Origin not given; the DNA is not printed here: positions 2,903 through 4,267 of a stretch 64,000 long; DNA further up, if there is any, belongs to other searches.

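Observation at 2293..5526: ArsR-headed mini-operon: compact P450, PEP-mutase/isocitrate-lyase-superfamily enzyme and a serine hydrolase, with overlapping junctions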

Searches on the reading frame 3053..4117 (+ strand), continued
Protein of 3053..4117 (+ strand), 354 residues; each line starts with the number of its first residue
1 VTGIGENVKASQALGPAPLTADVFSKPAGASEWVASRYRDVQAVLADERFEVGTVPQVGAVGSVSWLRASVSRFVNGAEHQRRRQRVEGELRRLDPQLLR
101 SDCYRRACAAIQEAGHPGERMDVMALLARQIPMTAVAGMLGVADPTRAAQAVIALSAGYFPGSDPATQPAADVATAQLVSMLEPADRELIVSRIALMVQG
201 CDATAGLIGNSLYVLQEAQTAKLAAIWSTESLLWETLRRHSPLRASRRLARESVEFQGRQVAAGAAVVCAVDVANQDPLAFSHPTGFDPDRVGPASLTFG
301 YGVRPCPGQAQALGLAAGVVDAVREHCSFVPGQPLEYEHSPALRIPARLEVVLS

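Call 11: find_related_loci(query=A1, collection=genome_contigs, flank=6000)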
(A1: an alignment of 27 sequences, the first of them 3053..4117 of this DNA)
Query A1 (354 aa) in genome_contigs; peptide patterns used: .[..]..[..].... (x = any residue, [..] = any of these).
204 stretches matched a pattern; 194 encode a relative of the query (tblastn E <= 1e-3); the best 80 are kept; 80 distinct loci.
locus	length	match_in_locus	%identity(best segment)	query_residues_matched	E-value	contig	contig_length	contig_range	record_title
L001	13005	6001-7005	68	20-354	5e-133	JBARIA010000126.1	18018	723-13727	MAG: Candidatus Dormiibacterota bacterium isolate MFD06470_ilm_asm_bin14 k127_387728, whole genome shotgun sequence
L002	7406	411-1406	56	24-353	3e-108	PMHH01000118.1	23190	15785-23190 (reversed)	MAG: Acidimicrobiaceae bacterium isolate palsa_693 73.20120600_P3S.7_contig_440, whole genome shotgun sequence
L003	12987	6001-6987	58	24-353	9e-106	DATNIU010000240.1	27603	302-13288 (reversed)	MAG TPA_asm: Streptosporangiaceae bacterium isolate SMAG_U11381 k141_67814, whole genome shotgun sequence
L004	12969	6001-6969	59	28-353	5e-103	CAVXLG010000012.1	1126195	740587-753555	MAG: uncultured Actinomycetes bacterium isolate MFD00731.bin.2.112 genome assembly, contig: contig_53718, whole genome s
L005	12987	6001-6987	58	24-353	4e-98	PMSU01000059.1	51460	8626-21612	MAG: Actinomycetota bacterium isolate palsa_505 73.20110700_P1S.16_contig_1177, whole genome shotgun sequence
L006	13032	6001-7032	53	19-353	5e-90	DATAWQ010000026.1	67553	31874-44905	MAG TPA_asm: Streptosporangiaceae bacterium isolate SMAG_U5629 k141_1916914, whole genome shotgun sequence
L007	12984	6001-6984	51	24-353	1e-89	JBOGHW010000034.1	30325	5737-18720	MAG: Acidimicrobiales bacterium isolate TC-S_metawrap_bin.20 k127_579950, whole genome shotgun sequence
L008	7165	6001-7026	51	5-352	8e-90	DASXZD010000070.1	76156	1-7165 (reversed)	MAG TPA_asm: Streptosporangiaceae bacterium isolate SMAG_U4842 k141_1093454, whole genome shotgun sequence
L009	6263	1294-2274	53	24-351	5e-86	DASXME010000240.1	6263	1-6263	MAG TPA_asm: Streptosporangiaceae bacterium isolate SMAG_U5320 k141_154199, whole genome shotgun sequence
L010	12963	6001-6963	55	28-353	6e-86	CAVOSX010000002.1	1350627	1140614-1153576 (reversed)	MAG: uncultured Actinomycetes bacterium isolate MFD00125.bin.1.5 genome assembly, contig: contig_1024, whole genome shot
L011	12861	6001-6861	54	30-324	3e-84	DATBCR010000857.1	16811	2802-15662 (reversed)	MAG TPA_asm: Pseudonocardiaceae bacterium isolate SMAG_U5790 k141_2900468, whole genome shotgun sequence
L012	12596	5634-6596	53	32-353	1e-83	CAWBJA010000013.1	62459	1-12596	MAG: uncultured Actinomycetota bacterium isolate MFD05513.bin.2.21 genome assembly, contig: contig_39367, whole genome s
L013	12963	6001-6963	54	28-353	1e-80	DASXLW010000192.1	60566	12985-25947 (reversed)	MAG TPA_asm: Streptosporangiaceae bacterium isolate SMAG_U5312 k141_2846405, whole genome shotgun sequence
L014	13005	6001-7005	50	27-353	2e-72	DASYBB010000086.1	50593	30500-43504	MAG TPA_asm: Streptosporangiaceae bacterium isolate SMAG_U4896 k141_420049, whole genome shotgun sequence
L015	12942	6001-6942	43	33-351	3e-65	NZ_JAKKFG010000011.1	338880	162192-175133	Micromonospora salmantinae strain PSH03 PSH03_11, whole genome shotgun sequence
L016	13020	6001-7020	43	34-353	6e-65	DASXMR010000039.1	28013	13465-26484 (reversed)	MAG TPA_asm: Streptosporangiaceae bacterium isolate SMAG_U5333 k141_315658, whole genome shotgun sequence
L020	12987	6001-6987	55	24-354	9e-99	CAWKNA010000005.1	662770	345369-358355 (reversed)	MAG: uncultured Actinomycetota bacterium isolate MFD00991.bin.1.80 genome assembly, contig: contig_33068, whole genome s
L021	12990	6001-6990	42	26-353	1e-63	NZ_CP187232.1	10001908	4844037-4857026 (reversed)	Sphaerisporangium viridialbum isolate KRA21-44 chromosome, complete genome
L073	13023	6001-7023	40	7-352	2e-52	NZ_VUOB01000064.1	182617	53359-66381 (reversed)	Solihabitans fulvus strain AN110305 contig_64, whole genome shotgun sequence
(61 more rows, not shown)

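Call 28: predict_structure(alignment_id=A1)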
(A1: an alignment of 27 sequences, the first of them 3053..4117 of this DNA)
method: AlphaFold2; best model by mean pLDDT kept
length: 354 residues; sequences in the alignment: 27
mean_pLDDT: 86.4   pTM: 0.87
mean pLDDT of the five models: 86.4, 84.8, 84.6, 83.1, 82.6
residues with pLDDT >= 90: 213; 70-90: 100; 50-70: 18; < 50: 23
segments of 3 or more residues with pLDDT < 50: 1-22
pLDDT, mean of each block of 10 residues (from residue 1): 29 37 68 90 89 77 91 77 89 96 99 97 97 97 97 93 87 97 94 93 95 85 78 92 89 91 92 91 86 82 71 97 95 87 90 96
secondary structure, 60 per line:
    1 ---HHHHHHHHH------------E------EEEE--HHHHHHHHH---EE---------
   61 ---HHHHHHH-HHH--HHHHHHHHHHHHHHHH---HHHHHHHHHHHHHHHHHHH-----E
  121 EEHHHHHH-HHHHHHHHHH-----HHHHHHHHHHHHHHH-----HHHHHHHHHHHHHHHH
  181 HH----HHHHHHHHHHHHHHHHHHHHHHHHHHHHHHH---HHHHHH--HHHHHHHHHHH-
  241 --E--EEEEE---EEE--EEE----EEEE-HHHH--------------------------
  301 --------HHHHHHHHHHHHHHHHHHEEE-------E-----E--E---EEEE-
elements in order: H4-12 E32-35 H38-46 H64-70 H77-92 H96-114 E120-122 H123-128 H130-139 H145-159 H165-182 H187-217 H221-226 H229-239 E246-250 E254-256 E259-261 E266-269 H271-274 H309-326 E327-329 E350-353

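Call 33: fold_search(model_id=the predicted structure, library=pdb)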
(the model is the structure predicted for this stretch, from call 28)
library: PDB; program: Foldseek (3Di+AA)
matches with E <= 10: 1691; with E <= 0.001: 1646
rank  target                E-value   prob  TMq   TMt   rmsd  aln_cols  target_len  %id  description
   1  3eje_F                2.7e-17  1.00  0.76  0.71   3.9       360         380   21  Crystal Structure of P450BioI in complex with octadec-9Z-enoic acid ligated Acyl Carrier Protein (released 2008-10-07)
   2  3ejb_F                3.2e-17  1.00  0.73  0.68   4.5       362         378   21  Crystal Structure of P450BioI in complex with tetradecanoic acid ligated Acyl Carrier Protein (released 2008-10-07)
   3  3buj                  8.9e-17  1.00  0.80  0.72   3.4       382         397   22  Crystal Structure of CalO2 (released 2008-04-29)
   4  3ejd_B                1.1e-16  1.00  0.76  0.71   3.8       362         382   21  Crystal Structure of P450BioI in complex with hexadec-9Z-enoic acid ligated Acyl Carrier Protein (released 2008-10-07)
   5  3ejb_D                1.2e-16  1.00  0.74  0.68   4.1       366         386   21  Crystal Structure of P450BioI in complex with tetradecanoic acid ligated Acyl Carrier Protein (released 2008-10-07)
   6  3ejb_B                1.3e-16  1.00  0.75  0.70   4.0       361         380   21  Crystal Structure of P450BioI in complex with tetradecanoic acid ligated Acyl Carrier Protein (released 2008-10-07)
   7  3eje_B                1.4e-16  1.00  0.74  0.70   3.9       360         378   21  Crystal Structure of P450BioI in complex with octadec-9Z-enoic acid ligated Acyl Carrier Protein (released 2008-10-07)
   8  3eje_D                1.8e-16  1.00  0.78  0.73   5.1       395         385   20  Crystal Structure of P450BioI in complex with octadec-9Z-enoic acid ligated Acyl Carrier Protein (released 2008-10-07)
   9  3eje_H                1.9e-16  1.00  0.74  0.69   4.1       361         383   21  Crystal Structure of P450BioI in complex with octadec-9Z-enoic acid ligated Acyl Carrier Protein (released 2008-10-07)
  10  3ejb_H                3.5e-16  1.00  0.73  0.67   4.4       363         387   21  Crystal Structure of P450BioI in complex with tetradecanoic acid ligated Acyl Carrier Protein (released 2008-10-07)
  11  3ejd_D                4.1e-16  1.00  0.72  0.67   4.5       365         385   21  Crystal Structure of P450BioI in complex with hexadec-9Z-enoic acid ligated Acyl Carrier Protein (released 2008-10-07)
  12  3ejd_F                5.3e-16  1.00  0.73  0.68   4.5       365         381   22  Crystal Structure of P450BioI in complex with hexadec-9Z-enoic acid ligated Acyl Carrier Protein (released 2008-10-07)
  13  1gwi_B                6.1e-16  1.00  0.71  0.63   7.3       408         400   22  The 1.92 A structure of Streptomyces coelicolor A3(2) CYP154C1: A new monooxygenase that functionalizes macrolide ring (released 2003-01-29)
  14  2vzm_B                6.4e-16  1.00  0.75  0.68   3.9       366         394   23  Crystal structure of the narbomycin-bound PikC D50N mutant (released 2008-08-12)
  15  2wiy                  6.4e-16  1.00  0.69  0.63   5.0       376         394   20  Cytochrome P450 XplA heme domain P21212 (released 2009-08-18)
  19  7xbn_A                2.0e-15  1.00  0.75  0.68   3.8       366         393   23  Crystal Structure of YC-17-bound cytochrome P450 PikC with the unnatural amino acid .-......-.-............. incorpora (released 2023-02-15)
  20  7x53_A                2.1e-15  1.00  0.75  0.67   5.6       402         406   22  cytochrome P450 monooxygenase (released 2023-03-08)
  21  2c7x                  2.2e-15  1.00  0.74  0.67   3.9       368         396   23  Crystal structure of narbomycin-bound cytochrome P450 PikC (CYP107L1) (released 2006-07-03)
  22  2wiv_A                2.3e-15  1.00  0.73  0.67   4.3       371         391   20  Cytochrome-P450 XplA heme domain P21 (released 2009-08-18)
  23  2z3t_D                2.4e-15  1.00  0.75  0.71   3.9       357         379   20  Crystal Structure of Substrate Free Cytochrome P450 StaP (CYP245A1) (released 2007-07-03)
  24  2z3t_A                2.4e-15  1.00  0.75  0.70   5.0       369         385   20  Crystal Structure of Substrate Free Cytochrome P450 StaP (CYP245A1) (released 2007-07-03)
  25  3a4h                  3.1e-15  1.00  0.74  0.66   5.2       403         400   22  Structure of cytochrome P450 vdh from Pseudonocardia autotrophica (orthorhombic crystal form) (released 2010-07-14)
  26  3p3l_A                3.4e-15  1.00  0.69  0.62   5.2       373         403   18  Crystal Structure of the Cytochrome P450 monooxygenase AurH (wildtype) from Streptomyces Thioluteus (released 2011-02-16)
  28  8q5j                  4.0e-15  1.00  0.69  0.64   5.3       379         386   20  Cytochrome P450 monooxygenase from Streptomyces scabiei (SscaCYP) (released 2024-04-03)
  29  7xbm_A                4.1e-15  1.00  0.74  0.68   3.9       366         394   23  Crystal Structure of cytochrome P450 PikC with the unnatural amino acid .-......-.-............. incorporated at posit (released 2023-02-15)
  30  2z3t_B                4.4e-15  1.00  0.74  0.70   4.7       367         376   21  Crystal Structure of Substrate Free Cytochrome P450 StaP (CYP245A1) (released 2007-07-03)
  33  2z3t_C                4.6e-15  1.00  0.76  0.71   4.7       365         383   20  Crystal Structure of Substrate Free Cytochrome P450 StaP (CYP245A1) (released 2007-07-03)
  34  8spc                  5.3e-15  1.00  0.69  0.67   8.0       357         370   20  Crystal structure of the cytochrome P450 enzyme RufO (released 2023-12-13)
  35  3vrm                  5.9e-15  1.00  0.75  0.66   3.9       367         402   22  Structure of cytochrome P450 Vdh mutant T107A with bound vitamin D3 (released 2013-04-17)
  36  6gii                  6.5e-15  1.00  0.74  0.64   4.6       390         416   19  The crystal structure of Tepidiphilus thermophilus P450 heme domain (released 2018-05-30)
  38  3a4z_C                6.8e-15  1.00  0.75  0.67   4.6       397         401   22  Structure of cytochrome P450 Vdh mutant (Vdh-K1) obtained by directed evolution (released 2010-07-28)
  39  2wi9_B                7.1e-15  1.00  0.74  0.67   3.8       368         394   24  Selective oxidation of carbolide C-H bonds by engineered macrolide P450 monooxygenase (released 2009-10-27)
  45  5gnl                  8.3e-15  1.00  0.72  0.65   5.6       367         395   24  Cytochrome P450 Vdh (CYP107BR1) F106V mutant (released 2017-05-17)
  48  3p3o                  8.7e-15  1.00  0.71  0.61   4.3       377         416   18  Crystal Structure of the Cytochrome P450 Monooxygenase AurH (ntermII) from Streptomyces Thioluteus (released 2011-02-16)
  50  5vws                  9.1e-15  1.00  0.71  0.67   5.4       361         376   20  Ligand free structure of Cytochrome P450 TbtJ1 (released 2017-06-07)
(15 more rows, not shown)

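Call 47: search_protein_families(library=pfam, proteins=[L003:7031-7576:+, L020:7173-7673:+, L020:7670-8167:+, L012:6792-7301:+, L016:7148-8320:+, L016:5122-5829:+, L007:7936-8460:+, L021:8033-9415:+, L073:7977-8561:+, L001:7809-8411:+], max_evalue=0.001)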
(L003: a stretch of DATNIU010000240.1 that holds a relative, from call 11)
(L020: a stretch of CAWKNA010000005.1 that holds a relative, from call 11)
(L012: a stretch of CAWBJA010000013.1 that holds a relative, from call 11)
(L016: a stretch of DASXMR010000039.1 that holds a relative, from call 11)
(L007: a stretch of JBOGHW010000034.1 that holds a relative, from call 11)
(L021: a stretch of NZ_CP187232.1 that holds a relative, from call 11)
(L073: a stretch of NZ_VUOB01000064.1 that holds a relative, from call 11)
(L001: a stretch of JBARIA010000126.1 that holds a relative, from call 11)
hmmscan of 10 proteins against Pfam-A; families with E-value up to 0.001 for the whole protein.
L003:7031-7576:+ (181 aa): 1 family
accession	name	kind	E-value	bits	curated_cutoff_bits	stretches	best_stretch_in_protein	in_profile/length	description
PF04008.19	Adenosine_kin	-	6.2e-70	234.4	25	1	27-180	1-154/154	Adenosine specific kinase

L020:7173-7673:+ (166 aa): 1 family
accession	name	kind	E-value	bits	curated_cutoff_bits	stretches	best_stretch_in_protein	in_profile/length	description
PF12900.13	Pyridox_ox_2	-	1.5e-16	61.1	27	1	13-118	3-111/140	Pyridoxamine 5'-phosphate oxidase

L020:7670-8167:+ (165 aa): 1 family
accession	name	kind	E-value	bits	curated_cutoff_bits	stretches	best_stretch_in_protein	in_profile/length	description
PF04008.19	Adenosine_kin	-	8e-71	237.2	25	1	11-164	1-154/154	Adenosine specific kinase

L012:6792-7301:+ (169 aa): 0 families

L016:7148-8320:+ (390 aa): 3 families
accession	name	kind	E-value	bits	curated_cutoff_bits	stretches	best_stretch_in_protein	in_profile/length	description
PF00266.25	Aminotran_5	-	6.2e-24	85.1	21.5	1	61-383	31-369/371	Aminotransferase class-V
PF00155.27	Aminotran_1_2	-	1.6e-07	31.3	19.7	0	76-165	45-143/361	Aminotransferase class I and II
PF01041.23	DegT_DnrJ_EryC1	-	4.3e-05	23.3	19.8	1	96-206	45-152/360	DegT/DnrJ/EryC1/StrS aminotransferase family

L016:5122-5829:+ (235 aa): 0 families

L007:7936-8460:+ (174 aa): 0 families

L021:8033-9415:+ (460 aa): 2 families
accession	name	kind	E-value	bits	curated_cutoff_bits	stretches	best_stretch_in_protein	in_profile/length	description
PF01545.26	Cation_efflux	-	7.7e-42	143.7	26.6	1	168-359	3-198/198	Cation efflux family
PF16916.11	ZT_dimer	-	2.6e-10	40.6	26.7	1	365-439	4-77/78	Dimerisation domain of Zinc Transporter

L073:7977-8561:+ (194 aa): 0 families

L001:7809-8411:+ (201 aa): 1 family
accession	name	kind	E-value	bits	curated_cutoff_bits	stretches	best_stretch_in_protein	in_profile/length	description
PF06821.19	Ser_hydrolase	-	1.4e-26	93.9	22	1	6-182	2-167/172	Serine hydrolase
